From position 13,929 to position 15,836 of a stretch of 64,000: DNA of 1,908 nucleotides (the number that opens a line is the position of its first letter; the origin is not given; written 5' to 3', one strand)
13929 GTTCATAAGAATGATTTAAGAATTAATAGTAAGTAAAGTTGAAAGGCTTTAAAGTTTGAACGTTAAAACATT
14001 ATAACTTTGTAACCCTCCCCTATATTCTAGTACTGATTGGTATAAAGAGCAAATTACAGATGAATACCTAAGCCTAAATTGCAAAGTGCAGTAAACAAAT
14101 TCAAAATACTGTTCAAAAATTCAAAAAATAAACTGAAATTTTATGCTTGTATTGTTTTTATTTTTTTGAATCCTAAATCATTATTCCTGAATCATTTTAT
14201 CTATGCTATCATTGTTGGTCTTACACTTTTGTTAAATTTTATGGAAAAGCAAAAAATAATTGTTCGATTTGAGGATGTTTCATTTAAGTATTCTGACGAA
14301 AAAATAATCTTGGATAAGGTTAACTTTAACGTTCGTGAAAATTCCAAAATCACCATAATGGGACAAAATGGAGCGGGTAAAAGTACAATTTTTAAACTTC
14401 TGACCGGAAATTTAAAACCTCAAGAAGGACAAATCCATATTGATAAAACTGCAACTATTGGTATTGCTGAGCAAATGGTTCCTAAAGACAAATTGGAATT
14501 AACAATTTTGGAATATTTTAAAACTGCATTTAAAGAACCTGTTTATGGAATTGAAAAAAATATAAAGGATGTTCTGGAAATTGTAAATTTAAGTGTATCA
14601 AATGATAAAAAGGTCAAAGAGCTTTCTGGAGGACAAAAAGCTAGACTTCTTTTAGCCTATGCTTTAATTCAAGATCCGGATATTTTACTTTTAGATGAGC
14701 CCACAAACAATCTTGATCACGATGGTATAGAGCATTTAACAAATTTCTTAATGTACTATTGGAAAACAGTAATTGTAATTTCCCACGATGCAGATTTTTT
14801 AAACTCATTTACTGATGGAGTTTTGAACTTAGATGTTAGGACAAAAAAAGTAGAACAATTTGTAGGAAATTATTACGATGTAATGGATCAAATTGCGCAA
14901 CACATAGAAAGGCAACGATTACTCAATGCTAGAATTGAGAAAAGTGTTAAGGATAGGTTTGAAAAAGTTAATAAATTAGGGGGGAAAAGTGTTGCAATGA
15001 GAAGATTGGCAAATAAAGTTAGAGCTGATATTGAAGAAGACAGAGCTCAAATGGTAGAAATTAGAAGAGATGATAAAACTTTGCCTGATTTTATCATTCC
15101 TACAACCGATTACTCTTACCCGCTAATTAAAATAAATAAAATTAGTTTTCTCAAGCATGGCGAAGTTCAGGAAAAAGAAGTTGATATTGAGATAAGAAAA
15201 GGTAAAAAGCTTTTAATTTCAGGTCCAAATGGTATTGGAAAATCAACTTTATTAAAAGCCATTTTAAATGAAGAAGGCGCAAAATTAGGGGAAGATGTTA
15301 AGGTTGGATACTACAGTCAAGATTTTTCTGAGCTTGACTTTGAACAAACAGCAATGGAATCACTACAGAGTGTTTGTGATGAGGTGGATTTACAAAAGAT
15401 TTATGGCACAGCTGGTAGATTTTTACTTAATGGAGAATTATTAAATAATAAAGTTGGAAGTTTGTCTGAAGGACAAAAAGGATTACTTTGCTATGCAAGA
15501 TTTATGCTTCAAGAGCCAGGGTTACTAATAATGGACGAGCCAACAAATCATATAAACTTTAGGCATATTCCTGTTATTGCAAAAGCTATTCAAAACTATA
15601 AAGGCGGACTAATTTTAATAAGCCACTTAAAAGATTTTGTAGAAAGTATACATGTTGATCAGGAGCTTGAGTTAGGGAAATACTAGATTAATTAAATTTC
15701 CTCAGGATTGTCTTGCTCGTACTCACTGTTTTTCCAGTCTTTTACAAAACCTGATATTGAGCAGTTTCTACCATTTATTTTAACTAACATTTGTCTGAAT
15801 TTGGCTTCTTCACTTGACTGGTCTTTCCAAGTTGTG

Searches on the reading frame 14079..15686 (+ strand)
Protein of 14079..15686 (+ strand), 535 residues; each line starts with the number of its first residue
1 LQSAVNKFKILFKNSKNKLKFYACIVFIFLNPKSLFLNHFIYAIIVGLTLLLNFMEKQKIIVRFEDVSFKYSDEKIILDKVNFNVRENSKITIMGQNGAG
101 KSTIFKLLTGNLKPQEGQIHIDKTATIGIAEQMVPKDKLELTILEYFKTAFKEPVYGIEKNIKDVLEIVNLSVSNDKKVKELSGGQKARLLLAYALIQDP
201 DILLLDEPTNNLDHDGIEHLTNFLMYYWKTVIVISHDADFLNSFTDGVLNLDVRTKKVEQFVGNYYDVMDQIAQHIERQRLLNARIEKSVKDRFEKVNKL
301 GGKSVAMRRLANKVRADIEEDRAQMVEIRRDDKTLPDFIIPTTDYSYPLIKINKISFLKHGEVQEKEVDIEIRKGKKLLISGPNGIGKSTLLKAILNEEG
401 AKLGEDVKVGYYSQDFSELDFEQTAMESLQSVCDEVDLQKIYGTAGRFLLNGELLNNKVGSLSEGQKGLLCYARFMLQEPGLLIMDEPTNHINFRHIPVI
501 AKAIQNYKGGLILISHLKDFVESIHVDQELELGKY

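Call 16: search_protein_families(library=pfam, proteins=[window:14079-15686:+], max_evalue=0.00001)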
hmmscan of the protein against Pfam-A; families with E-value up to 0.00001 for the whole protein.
window:14079-15686:+ (535 aa): 12 families
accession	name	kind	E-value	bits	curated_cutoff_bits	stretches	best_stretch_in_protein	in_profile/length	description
PF00005.33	ABC_tran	-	2.9e-48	164.4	25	2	78-210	1-137/137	ABC transporter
PF13304.12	AAA_21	-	1.3e-17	65.2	27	0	181-238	237-300/304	AAA domain, putative AbiEii toxin, Type IV TA system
PF02463.25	SMC_N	-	5.1e-12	46.1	40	0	90-244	26-205/220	RecF/RecN/SMC N terminal domain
PF13555.12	AAA_29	-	2.2e-10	40.6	27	0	361-396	10-43/61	P-loop containing region of AAA domain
PF13401.12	AAA_22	-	2.9e-09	37.7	27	0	378-487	8-92/130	AAA domain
PF03193.22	RsgA_GTPase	-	3.2e-08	34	30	0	75-120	94-138/174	RsgA GTPase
PF13476.12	AAA_23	-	8.3e-08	33.5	27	0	366-395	11-39/201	AAA domain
PF13514.12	AAA_27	-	8.8e-07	29.2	22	0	351-396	2-47/206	AAA domain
PF20720.3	nSTAND3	-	1.4e-06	28.5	27.2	0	373-398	15-40/155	Novel STAND NTPase 3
PF00910.28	RNA_helicase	-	3.7e-06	27.8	21.5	0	379-413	2-36/105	RNA helicase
PF03215.21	Rad17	-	6.8e-06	26.6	23.8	0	370-424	40-95/186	Rad17 P-loop domain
PF13191.12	AAA_16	-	8.3e-06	26.8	32.6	0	377-402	26-51/167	AAA ATPase domain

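Call 35: find_related_loci(query=window:14079-15686:+, collection=genome_contigs, flank=2000)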
Query window:14079-15686:+ (535 aa) in genome_contigs; peptide patterns used: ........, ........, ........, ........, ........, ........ (x = any residue, [..] = any of these).
600 stretches matched a pattern (row limit reached: there are more); 598 encode a relative of the query (tblastn E <= 1e-3); the best 80 are kept; 80 distinct loci.
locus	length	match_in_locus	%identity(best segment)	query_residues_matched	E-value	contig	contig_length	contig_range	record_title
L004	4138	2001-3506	55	32-533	2e-179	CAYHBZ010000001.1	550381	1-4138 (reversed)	MAG TPA_asm: uncultured Gammaproteobacteria bacterium isolate ERP119702_co3_79 genome assembly, contig: NODE_1_length_55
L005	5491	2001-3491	56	43-532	9e-177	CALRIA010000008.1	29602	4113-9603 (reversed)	MAG: Candidatus Magasanikbacteria bacterium isolate MaH-04nov19-74 genome assembly, contig: MaH-04nov19-C3710, whole gen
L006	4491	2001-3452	54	55-533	1e-168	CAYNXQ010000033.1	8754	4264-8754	MAG TPA_asm: uncultured Gammaproteobacteria bacterium isolate SRP193066_co2_32 genome assembly, contig: NODE_4159_length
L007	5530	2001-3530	30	59-524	1e-58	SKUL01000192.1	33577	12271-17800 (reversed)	MAG: Flavobacteriales bacterium isolate CSSed162cmB_100 CSSed16-2cmB-1707, whole genome shotgun sequence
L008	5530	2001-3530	29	64-524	6e-57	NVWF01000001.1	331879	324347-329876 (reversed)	MAG: Gammaproteobacteria bacterium isolate NORP44 Contig_source1383C_35, whole genome shotgun sequence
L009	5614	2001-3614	29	52-524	9e-57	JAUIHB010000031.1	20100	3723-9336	MAG: Gammaproteobacteria bacterium isolate Co_bin.193 NODE_15079_length_20100_cov_1.028589, whole genome shotgun sequenc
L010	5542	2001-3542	31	70-524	8e-57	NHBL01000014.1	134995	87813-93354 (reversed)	MAG: bacterium TMED6 isolate TMED6 37970, whole genome shotgun sequence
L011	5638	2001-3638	32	31-524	3e-56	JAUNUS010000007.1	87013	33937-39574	MAG: Neisseria sp. isolate S5R_St_9 NODE_93_length_87013_cov_51.463339, whole genome shotgun sequence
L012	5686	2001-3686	31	74-524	4e-56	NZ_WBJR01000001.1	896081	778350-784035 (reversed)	Hydrogenovibrio sp. JE_KL2 scaffold_0, whole genome shotgun sequence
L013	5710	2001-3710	30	50-524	1e-55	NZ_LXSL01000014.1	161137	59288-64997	Eikenella longinqua strain NML02-A-017 Eiksp_contig000014, whole genome shotgun sequence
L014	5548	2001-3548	29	60-533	1e-55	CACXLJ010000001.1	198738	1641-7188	MAG: uncultured Bacteroidales bacterium isolate RUG11362 genome assembly, contig: RUG11362_asm_1, whole genome shotgun s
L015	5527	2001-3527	29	55-524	1e-55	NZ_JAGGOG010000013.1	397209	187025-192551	Pseudomonas fluorescens strain ISL-62 ISL62_14, whole genome shotgun sequence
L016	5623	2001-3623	30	57-524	1e-55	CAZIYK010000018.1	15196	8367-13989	MAG TPA_asm: uncultured Flavobacteriales bacterium isolate SRP144503_co3_289 genome assembly, contig: NODE_849_length_15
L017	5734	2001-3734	29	32-524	3e-55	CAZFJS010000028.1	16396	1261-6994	MAG TPA_asm: uncultured Gammaproteobacteria bacterium isolate binchicken_co253_215 genome assembly, contig: NODE_2161_le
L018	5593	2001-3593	29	53-524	2e-55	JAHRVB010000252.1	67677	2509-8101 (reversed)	MAG: Kangiellaceae bacterium isolate DC_out97 k91_5331434, whole genome shotgun sequence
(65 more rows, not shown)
